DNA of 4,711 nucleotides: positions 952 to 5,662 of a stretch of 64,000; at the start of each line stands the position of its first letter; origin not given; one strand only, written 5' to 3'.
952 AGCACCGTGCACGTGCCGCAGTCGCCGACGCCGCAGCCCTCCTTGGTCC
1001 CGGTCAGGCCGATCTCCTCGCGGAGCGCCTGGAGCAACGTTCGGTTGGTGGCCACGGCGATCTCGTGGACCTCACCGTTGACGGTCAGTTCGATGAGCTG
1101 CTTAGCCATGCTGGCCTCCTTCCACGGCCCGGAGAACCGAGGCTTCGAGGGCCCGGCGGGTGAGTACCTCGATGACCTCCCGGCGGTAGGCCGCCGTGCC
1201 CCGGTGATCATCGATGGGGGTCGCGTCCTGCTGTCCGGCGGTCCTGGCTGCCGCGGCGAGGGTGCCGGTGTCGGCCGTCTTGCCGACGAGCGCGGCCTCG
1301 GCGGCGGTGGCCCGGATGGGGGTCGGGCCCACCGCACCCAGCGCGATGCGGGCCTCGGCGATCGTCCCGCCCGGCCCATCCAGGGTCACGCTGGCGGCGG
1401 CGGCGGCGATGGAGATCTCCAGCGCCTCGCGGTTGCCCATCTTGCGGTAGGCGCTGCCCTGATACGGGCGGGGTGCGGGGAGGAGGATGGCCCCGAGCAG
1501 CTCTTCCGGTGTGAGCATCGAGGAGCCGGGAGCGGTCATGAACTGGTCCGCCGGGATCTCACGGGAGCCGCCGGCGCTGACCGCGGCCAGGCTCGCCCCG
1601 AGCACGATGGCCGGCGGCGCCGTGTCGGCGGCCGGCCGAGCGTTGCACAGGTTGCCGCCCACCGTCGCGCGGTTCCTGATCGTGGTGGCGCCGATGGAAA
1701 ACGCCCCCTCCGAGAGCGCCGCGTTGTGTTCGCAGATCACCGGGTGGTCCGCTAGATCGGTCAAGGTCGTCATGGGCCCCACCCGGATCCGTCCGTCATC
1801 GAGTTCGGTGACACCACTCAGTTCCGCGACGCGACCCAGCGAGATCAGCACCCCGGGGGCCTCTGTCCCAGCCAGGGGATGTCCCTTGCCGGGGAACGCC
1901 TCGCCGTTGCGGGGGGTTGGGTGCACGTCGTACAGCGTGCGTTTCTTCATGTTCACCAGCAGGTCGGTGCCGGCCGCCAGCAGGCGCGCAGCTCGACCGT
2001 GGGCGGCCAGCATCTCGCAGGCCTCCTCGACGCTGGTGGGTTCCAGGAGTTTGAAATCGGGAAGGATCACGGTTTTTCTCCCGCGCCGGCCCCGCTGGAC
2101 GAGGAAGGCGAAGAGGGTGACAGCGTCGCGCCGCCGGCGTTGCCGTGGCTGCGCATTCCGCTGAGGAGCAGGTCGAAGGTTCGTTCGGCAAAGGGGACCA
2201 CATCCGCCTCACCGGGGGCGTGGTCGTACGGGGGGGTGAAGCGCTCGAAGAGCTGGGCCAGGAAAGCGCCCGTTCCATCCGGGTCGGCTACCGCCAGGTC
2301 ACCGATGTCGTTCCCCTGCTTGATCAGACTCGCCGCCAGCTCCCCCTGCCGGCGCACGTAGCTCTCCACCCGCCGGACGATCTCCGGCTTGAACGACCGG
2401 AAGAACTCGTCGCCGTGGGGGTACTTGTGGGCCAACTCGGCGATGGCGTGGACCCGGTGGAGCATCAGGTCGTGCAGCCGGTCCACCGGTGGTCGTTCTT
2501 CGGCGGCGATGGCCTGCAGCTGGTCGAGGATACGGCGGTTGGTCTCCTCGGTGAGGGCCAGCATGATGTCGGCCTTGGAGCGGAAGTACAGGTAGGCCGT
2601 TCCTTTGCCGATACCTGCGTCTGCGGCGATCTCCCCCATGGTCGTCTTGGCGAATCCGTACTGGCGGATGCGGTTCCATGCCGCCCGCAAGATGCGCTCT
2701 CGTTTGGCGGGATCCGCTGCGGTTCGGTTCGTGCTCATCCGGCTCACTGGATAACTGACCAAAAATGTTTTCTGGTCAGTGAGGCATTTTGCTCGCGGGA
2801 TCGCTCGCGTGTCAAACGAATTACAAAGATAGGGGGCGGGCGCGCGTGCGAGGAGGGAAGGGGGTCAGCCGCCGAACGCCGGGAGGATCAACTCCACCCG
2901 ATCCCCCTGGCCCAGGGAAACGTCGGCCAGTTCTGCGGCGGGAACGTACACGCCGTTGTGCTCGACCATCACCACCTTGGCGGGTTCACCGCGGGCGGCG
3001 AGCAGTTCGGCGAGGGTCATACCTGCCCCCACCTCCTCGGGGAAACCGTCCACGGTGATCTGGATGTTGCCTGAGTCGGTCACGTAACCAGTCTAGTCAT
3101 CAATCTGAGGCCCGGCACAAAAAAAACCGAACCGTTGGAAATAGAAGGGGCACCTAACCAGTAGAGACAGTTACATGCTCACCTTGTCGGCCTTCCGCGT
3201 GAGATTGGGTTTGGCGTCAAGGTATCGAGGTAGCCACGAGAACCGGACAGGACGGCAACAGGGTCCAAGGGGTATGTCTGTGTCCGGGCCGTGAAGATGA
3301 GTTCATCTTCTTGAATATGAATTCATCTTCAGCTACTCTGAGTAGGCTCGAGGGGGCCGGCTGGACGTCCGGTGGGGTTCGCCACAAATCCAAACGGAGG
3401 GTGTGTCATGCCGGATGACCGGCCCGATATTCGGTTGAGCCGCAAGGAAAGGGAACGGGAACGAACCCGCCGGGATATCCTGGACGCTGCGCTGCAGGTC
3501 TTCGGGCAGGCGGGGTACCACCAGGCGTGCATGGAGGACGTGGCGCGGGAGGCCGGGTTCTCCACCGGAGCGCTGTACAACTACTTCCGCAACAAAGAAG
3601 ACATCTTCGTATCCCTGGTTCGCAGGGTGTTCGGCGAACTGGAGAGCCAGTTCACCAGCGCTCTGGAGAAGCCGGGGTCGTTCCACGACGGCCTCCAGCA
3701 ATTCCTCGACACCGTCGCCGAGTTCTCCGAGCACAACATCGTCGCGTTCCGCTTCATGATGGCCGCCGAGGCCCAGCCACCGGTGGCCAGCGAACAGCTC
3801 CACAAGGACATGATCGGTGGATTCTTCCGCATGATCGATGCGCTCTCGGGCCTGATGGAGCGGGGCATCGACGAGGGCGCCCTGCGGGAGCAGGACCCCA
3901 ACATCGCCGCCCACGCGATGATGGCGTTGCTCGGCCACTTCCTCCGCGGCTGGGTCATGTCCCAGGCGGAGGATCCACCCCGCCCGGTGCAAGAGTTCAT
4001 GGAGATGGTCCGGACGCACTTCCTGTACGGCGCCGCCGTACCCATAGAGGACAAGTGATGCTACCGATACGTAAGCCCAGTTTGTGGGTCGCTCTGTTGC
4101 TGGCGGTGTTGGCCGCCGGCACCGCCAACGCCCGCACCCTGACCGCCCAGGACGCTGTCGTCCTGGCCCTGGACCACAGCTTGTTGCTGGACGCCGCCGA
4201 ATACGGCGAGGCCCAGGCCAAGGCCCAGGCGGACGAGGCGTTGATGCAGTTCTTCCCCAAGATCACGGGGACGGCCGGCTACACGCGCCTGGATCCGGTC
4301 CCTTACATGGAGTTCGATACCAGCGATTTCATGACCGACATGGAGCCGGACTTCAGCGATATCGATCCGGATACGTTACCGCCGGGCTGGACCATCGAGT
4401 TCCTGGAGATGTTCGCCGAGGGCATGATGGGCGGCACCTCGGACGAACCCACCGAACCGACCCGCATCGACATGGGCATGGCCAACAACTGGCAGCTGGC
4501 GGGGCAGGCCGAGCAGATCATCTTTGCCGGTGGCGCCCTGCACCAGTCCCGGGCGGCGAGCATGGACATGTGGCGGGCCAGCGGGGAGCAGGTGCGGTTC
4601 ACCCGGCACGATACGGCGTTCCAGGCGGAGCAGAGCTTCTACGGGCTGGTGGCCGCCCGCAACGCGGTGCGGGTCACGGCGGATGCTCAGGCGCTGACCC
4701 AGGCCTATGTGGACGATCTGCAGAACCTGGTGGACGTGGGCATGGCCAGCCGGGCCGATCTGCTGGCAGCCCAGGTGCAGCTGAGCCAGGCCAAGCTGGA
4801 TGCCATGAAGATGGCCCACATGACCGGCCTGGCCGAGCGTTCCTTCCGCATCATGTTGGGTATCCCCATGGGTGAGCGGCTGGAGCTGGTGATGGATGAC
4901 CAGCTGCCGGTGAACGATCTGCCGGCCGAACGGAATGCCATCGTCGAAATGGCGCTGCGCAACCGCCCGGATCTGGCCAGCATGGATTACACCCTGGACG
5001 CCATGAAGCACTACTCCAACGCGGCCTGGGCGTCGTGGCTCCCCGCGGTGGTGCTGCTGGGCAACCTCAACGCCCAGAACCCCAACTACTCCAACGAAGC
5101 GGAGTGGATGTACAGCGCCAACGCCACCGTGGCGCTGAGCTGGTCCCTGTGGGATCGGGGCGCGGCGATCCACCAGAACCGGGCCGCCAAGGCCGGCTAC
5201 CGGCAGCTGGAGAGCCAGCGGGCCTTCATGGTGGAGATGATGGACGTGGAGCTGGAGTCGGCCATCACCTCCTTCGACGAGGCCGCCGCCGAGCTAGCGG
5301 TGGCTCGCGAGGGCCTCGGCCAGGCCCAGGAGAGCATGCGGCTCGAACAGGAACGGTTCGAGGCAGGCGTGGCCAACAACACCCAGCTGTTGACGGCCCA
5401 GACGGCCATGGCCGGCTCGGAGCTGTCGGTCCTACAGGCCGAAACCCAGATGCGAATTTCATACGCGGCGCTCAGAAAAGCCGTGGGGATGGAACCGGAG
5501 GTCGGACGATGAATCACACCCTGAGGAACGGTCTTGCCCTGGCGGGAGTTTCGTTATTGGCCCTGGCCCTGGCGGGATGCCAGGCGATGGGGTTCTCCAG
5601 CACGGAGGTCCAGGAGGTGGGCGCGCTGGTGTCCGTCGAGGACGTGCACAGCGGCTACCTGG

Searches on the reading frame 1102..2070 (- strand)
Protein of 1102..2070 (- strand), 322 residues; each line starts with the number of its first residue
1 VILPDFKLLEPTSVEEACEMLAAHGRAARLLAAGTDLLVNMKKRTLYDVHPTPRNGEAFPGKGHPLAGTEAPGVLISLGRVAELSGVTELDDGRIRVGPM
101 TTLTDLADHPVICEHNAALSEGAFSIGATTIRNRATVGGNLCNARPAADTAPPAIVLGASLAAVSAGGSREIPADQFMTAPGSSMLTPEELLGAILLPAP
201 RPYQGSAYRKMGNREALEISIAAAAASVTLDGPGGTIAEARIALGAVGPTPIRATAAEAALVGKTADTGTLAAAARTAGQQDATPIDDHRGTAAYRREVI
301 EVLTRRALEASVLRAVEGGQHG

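Call 69: search_protein_families(library=pfam, proteins=[window:1102-2070:-], max_evalue=0.0001)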
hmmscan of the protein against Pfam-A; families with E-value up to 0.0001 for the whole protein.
window:1102-2070:- (322 aa): 2 families
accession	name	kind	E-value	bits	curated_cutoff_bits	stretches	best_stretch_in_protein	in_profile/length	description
PF00941.27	FAD_binding_5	-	1.1e-38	133.2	27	1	70-199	42-169/170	FAD binding domain in molybdopterin dehydrogenase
PF03450.22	CO_deh_flav_C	-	8.2e-26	90.6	25.5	1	207-309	2-100/102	CO dehydrogenase flavoprotein C-terminal domain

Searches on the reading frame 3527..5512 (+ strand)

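Call 69: search_protein_families(library=pfam, proteins=[window:3527-5512:+], max_evalue=0.0001)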
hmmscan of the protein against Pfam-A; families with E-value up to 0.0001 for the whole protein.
window:3527-5512:+ (661 aa): 1 family
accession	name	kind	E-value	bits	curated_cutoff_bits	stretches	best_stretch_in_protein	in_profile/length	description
PF02321.23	OEP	-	5e-43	147.5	22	2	472-654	4-187/187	Outer membrane efflux protein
